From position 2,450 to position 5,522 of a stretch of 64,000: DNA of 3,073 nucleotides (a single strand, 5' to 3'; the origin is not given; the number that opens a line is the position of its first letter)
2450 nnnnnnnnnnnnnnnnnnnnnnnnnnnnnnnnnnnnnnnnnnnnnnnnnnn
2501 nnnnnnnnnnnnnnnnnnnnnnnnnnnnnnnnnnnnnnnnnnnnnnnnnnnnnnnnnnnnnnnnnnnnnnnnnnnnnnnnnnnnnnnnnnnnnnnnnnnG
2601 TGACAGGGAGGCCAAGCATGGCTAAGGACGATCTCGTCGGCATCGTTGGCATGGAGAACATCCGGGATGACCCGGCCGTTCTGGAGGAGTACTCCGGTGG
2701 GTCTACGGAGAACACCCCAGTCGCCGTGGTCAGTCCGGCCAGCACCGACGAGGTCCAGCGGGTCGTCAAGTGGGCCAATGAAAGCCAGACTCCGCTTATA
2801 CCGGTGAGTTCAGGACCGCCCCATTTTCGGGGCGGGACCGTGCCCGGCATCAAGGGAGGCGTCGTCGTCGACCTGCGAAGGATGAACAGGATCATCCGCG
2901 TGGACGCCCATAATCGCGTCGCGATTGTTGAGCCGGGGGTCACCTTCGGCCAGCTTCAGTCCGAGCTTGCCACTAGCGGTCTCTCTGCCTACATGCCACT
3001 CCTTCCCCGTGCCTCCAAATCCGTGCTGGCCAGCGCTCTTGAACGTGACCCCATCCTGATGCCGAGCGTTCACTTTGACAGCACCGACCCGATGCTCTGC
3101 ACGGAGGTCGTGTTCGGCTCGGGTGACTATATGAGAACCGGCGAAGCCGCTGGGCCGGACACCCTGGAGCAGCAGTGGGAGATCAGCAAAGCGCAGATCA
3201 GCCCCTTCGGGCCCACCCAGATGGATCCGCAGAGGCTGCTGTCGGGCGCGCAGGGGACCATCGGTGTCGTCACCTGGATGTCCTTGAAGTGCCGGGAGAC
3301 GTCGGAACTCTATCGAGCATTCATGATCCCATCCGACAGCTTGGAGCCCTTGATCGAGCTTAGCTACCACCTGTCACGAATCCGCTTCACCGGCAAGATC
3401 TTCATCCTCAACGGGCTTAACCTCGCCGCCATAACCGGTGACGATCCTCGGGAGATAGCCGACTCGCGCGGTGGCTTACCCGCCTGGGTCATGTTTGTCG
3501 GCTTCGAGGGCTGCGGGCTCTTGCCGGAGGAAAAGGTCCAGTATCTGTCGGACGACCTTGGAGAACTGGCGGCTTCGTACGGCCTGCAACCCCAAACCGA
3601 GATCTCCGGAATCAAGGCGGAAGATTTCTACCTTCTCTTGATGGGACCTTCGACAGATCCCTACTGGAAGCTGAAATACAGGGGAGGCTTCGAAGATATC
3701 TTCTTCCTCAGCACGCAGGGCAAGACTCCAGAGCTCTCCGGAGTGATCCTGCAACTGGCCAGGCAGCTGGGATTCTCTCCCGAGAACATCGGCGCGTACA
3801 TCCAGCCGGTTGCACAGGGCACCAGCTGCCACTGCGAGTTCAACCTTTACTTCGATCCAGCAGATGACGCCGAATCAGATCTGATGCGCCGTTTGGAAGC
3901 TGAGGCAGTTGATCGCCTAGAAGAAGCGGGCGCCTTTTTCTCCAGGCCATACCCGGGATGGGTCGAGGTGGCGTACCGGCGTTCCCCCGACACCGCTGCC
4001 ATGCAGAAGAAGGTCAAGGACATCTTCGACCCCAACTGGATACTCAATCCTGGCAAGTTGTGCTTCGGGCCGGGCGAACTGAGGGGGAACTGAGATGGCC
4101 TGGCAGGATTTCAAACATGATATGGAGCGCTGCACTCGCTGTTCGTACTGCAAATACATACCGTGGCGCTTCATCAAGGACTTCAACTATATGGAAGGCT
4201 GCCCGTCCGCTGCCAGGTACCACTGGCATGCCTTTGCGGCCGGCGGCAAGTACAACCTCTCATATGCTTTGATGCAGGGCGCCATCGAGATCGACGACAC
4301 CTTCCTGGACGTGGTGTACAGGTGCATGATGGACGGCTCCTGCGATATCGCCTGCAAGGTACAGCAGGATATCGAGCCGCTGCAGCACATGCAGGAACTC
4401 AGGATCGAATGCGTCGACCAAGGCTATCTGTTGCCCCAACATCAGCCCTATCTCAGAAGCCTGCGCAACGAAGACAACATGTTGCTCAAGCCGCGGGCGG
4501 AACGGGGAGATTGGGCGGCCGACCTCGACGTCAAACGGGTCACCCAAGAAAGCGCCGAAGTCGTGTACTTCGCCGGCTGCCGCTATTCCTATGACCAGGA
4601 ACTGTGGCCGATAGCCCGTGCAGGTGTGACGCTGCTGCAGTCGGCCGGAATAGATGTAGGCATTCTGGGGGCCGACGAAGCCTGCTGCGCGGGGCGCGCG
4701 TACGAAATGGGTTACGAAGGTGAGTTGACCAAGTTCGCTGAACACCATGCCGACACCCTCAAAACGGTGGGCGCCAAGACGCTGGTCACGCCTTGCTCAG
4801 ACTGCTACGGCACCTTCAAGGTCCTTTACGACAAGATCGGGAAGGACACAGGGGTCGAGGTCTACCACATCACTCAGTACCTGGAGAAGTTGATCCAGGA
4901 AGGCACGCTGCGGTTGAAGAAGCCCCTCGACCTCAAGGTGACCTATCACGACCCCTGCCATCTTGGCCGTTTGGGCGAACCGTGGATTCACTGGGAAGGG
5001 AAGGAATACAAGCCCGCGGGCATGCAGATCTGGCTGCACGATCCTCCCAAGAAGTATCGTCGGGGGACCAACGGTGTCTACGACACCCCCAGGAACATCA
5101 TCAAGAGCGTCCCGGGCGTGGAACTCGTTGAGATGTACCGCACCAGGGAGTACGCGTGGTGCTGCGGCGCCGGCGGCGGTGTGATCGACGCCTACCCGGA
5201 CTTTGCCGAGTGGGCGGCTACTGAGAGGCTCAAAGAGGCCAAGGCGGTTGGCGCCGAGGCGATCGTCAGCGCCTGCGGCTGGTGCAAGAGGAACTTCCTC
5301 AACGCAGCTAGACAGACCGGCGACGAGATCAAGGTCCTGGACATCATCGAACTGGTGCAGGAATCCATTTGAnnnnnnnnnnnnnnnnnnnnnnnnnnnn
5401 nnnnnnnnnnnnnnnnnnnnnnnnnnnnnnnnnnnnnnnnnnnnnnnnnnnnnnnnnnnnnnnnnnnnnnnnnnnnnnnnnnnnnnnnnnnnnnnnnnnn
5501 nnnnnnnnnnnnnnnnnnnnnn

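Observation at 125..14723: ETF-linked 2-hydroxyacid oxidase module with a membrane HdrD-like reductase, PrpD-family enzyme and TRAP importer, a possible uncharacterised organic-acid catabolic system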

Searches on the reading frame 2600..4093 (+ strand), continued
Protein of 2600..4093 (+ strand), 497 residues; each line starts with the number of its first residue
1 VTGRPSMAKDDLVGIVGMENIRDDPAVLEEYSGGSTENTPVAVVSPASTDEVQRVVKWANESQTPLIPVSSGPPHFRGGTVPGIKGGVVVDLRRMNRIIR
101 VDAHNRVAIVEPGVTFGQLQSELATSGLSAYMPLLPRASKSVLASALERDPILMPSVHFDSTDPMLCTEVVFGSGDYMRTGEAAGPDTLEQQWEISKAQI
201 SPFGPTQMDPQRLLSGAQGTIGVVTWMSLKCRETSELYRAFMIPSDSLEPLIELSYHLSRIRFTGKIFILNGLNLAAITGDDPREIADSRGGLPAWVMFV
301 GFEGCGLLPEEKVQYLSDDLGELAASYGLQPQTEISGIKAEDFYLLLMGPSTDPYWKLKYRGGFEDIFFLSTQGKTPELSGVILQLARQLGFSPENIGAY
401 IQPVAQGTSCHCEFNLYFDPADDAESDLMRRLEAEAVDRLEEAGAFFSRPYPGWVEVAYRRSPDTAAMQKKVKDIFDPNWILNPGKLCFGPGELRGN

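Call 83: find_encoding_contigs(protein=P0275, flank=9000, max_places=1)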
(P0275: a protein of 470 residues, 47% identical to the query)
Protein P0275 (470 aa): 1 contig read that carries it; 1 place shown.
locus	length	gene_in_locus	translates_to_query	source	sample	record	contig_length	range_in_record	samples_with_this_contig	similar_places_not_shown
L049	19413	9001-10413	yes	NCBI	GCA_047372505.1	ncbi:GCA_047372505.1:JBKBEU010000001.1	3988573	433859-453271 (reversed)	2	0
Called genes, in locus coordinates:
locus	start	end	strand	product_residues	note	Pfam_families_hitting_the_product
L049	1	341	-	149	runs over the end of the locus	PF22381:Staph_reg_Sar_Rot (weak), PF01047:MarR, PF12802:MarR_2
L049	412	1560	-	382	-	PF01494:FAD_binding_3, PF03486:HI0933_like (faint), PF07992:Pyr_redox_2 (faint), PF01266:DAO (faint), PF01494:FAD_binding_3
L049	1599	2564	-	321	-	PF18288:FAA_hydro_N_2, PF01557:FAA_hydrolase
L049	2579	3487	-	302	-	PF01073:3Beta_HSD, PF01370:Epimerase, PF04321:RmlD_sub_bind (weak), PF13460:NAD_binding_10, PF16363:GDP_Man_Dehyd (weak)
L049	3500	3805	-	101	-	PF03992:ABM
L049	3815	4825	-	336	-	PF08450:SGL, PF24684:Vgb_lyase (faint)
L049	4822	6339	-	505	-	PF00501:AMP-binding, PF13193:AMP-binding_C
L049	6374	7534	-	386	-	PF06500:FrsA-like, PF12146:Hydrolase_4 (faint), PF00326:Peptidase_S9, PF12697:Abhydrolase_6 (weak)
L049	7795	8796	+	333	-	PF03480:DctP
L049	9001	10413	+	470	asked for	PF01565:FAD_binding_4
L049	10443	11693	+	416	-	PF13183:Fer4_8 (weak), PF02754:CCG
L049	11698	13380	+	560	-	PF01565:FAD_binding_4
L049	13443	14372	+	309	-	PF05368:NmrA, PF13460:NAD_binding_10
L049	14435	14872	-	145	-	PF12802:MarR_2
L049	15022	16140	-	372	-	-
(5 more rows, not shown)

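Call 84: find_encoding_contigs(protein=P0244, flank=9000, max_places=1)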
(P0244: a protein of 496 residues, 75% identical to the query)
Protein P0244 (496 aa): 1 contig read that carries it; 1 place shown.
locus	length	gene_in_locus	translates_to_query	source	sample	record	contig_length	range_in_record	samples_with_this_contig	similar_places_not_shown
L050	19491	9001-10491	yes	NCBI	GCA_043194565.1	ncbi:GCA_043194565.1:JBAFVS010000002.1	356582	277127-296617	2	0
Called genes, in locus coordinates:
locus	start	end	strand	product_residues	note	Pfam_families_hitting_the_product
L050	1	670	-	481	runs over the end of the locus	PF00171:Aldedh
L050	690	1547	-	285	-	PF01557:FAA_hydrolase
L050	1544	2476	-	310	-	PF06314:ADC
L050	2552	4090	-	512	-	PF01494:FAD_binding_3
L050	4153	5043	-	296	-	PF00903:Glyoxalase (weak)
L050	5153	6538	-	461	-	PF04966:OprB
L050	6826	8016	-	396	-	PF07690:MFS_1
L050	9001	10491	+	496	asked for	PF01565:FAD_binding_4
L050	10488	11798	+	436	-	PF13183:Fer4_8, PF02754:CCG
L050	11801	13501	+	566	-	PF01565:FAD_binding_4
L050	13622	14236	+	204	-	PF02798:GST_N, PF13417:GST_N_3, PF13409:GST_N_2, PF14497:GST_C_3 (weak), PF00043:GST_C, PF13410:GST_C_2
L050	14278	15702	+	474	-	PF00171:Aldedh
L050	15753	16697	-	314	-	PF00126:HTH_1, PF03466:LysR_substrate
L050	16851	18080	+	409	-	PF00067:p450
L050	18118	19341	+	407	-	PF22290:DmmA-like_N, PF00175:NAD_binding_1 (weak), PF00111:Fer2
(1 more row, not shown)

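Call 85: find_encoding_contigs(protein=P0291, flank=9000, max_places=1)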
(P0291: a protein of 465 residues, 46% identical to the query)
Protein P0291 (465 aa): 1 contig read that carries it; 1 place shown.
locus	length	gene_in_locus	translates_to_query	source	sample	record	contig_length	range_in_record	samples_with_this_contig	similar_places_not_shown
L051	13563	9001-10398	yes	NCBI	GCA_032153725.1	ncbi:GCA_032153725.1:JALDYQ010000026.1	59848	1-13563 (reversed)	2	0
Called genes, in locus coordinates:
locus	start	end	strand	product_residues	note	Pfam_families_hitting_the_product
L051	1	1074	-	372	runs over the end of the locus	PF02515:CoA_transf_3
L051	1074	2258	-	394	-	PF02771:Acyl-CoA_dh_N, PF02770:Acyl-CoA_dh_M, PF00441:Acyl-CoA_dh_1, PF08028:Acyl-CoA_dh_2 (faint)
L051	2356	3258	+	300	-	PF00126:HTH_1, PF03466:LysR_substrate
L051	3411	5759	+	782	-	PF07715:Plug, PF00593:TonB_dep_Rec_b-barrel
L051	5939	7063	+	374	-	PF08240:ADH_N, PF00107:ADH_zinc_N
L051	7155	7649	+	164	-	PF07883:Cupin_2 (weak)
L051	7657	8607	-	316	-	PF14525:AraC_binding_2, PF12833:HTH_18, PF00165:HTH_AraC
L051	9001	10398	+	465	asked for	PF01565:FAD_binding_4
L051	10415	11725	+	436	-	PF13183:Fer4_8 (weak), PF02754:CCG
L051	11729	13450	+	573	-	PF01565:FAD_binding_4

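Call 86: find_encoding_contigs(protein=P0316, flank=9000, max_places=1)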
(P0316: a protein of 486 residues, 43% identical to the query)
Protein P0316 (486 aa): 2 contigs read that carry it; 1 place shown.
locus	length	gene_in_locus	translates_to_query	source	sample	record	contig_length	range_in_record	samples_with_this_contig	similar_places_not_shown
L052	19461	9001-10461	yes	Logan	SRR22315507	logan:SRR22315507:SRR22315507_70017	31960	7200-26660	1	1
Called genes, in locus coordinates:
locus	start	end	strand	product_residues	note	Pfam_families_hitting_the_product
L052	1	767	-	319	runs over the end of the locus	PF12852:Cupin_6, PF12833:HTH_18, PF00165:HTH_AraC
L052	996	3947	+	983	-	PF01869:BcrAD_BadFG, PF09989:DUF2229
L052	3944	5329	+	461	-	-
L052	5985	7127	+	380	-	-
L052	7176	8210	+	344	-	PF01636:APH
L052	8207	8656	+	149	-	-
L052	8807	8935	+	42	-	-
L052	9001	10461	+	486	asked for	PF01565:FAD_binding_4, PF02913:FAD-oxidase_C (weak)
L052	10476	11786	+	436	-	PF02754:CCG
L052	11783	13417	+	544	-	PF01565:FAD_binding_4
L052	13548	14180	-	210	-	PF00440:TetR_N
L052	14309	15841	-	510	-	PF13185:GAF_2 (weak), PF00158:Sigma54_activat, PF14532:Sigma54_activ_2, PF07728:AAA_5 (weak), PF25601:AAA_lid_14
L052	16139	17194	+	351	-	PF00890:FAD_binding_2 (weak), PF01266:DAO (weak), PF01494:FAD_binding_3, PF03486:HI0933_like (weak), PF07992:Pyr_redox_2 (weak), PF13450:NAD_binding_8 (weak)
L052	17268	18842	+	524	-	PF01565:FAD_binding_4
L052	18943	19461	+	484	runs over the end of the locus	PF01565:FAD_binding_4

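Call 87: find_encoding_contigs(protein=P0002, flank=10000, max_places=1)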
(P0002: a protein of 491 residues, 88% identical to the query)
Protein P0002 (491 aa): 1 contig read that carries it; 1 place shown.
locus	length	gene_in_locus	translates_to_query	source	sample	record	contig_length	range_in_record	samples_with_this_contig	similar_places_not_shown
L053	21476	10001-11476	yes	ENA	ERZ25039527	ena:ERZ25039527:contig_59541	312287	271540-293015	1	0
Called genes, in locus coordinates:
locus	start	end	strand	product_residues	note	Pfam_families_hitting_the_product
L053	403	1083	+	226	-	PF01144:CoA_trans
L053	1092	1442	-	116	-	-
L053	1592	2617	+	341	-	-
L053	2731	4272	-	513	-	PF01565:FAD_binding_4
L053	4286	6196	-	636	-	PF13183:Fer4_8 (weak), PF02754:CCG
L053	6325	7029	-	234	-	PF01565:FAD_binding_4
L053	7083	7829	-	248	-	PF02596:DUF169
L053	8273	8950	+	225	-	PF01012:ETF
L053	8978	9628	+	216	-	PF01012:ETF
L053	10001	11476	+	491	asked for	PF01565:FAD_binding_4, PF02913:FAD-oxidase_C (weak)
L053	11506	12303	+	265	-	PF13183:Fer4_8 (weak)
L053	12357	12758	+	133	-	PF02754:CCG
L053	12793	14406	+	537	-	PF01565:FAD_binding_4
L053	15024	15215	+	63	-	PF13561:adh_short_C2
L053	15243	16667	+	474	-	PF03972:MmgE_PrpD_N, PF19305:MmgE_PrpD_C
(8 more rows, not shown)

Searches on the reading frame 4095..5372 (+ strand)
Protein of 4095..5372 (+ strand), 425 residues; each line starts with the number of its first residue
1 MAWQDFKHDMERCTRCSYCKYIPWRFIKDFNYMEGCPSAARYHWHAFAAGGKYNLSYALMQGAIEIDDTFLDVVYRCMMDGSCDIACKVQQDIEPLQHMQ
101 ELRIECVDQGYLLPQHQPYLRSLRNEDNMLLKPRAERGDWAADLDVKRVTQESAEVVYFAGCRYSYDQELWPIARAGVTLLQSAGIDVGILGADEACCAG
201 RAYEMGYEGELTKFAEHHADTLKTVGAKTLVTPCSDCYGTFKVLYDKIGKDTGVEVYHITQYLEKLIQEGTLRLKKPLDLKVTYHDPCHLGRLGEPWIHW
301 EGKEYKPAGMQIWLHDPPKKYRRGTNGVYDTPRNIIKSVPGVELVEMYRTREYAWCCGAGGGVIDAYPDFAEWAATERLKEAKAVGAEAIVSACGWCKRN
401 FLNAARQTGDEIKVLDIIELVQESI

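Call 3: search_protein_families(library=pfam, proteins=[window:4095-5372:+])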
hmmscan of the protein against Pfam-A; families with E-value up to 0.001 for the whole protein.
window:4095-5372:+ (425 aa): 2 families
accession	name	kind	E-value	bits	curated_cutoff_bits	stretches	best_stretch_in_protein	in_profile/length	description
PF02754.22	CCG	-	2.6e-28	98.4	20.6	2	326-400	13-83/85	Cysteine-rich domain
PF13183.11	Fer4_8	-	4.9e-06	27.4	27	1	10-89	2-66/68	4Fe-4S dicluster domain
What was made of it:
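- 4095..5372 (+): F, a soluble Fe-S subunit (425 aa) with an N-terminal ferredoxin-like domain and two full CCG domains. Pfam Fer4_8 plus 2x CCG (call 3).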

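Call 4: search_protein_families(library=ncbifam, proteins=[window:4095-5372:+])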
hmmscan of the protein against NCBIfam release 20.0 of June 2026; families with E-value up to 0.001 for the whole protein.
window:4095-5372:+ (425 aa): 10 families
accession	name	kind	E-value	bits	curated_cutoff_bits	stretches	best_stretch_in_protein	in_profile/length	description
NF004898.0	PRK06259.1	equivalog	2.2e-44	151.9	385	2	67-292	178-389/488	fumarate reductase (CoM/CoB) subunit TfrB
NF045670.1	quin_L_LdhH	equivalog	4.2e-24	84.8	800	2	147-292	460-612/706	L-lactate dehydrogenase (quinone) large subunit LdhH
NF045724.1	ferredox_TmcB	equivalog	1.5e-20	73.2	735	1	311-404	314-407/430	electron transfer complex ferredoxin TmcB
NF045663.1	diclust_near_Sec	equivalog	2.9e-15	55.5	530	2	309-408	533-625/759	pyridine nucleotide-disulfide oxidoreductase/dicluster-binding protein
NF008369.0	PRK11168.1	equivalog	3.5e-15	55.8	278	1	146-293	159-308/401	anaerobic glycerol-3-phosphate dehydrogenase subunit C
TIGR03379.1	glycerol3P_GlpC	equivalog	8.8e-12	44.5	279.9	1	151-295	159-307/397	anaerobic glycerol-3-phosphate dehydrogenase subunit GlpC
NF045711.1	sulf_resp_HmcF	equivalog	4.8e-11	42.1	750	1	325-398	348-422/457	sulfate respiration complex iron-sulfur protein HmcF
TIGR03288.1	CoB_CoM_SS_B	equivalog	2.6e-08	33.5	345.15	1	350-401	186-237/290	CoB--CoM heterodisulfide reductase subunit B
NF045796.1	DsrK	equivalog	2.6e-08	32.9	400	0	312-390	324-402/453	sulfate reduction electron transfer complex DsrMKJOP subunit DsrK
NF008434.0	PRK11274.1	equivalog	0.00029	19.9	333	0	346-423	333-405/409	glycolate oxidase subunit GlcF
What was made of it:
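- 4095..5372 (+): The best NCBIfam match is TfrB at 2e-44; GlcF scores only 19.9 bits against a cut-off of 333 (call 4).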
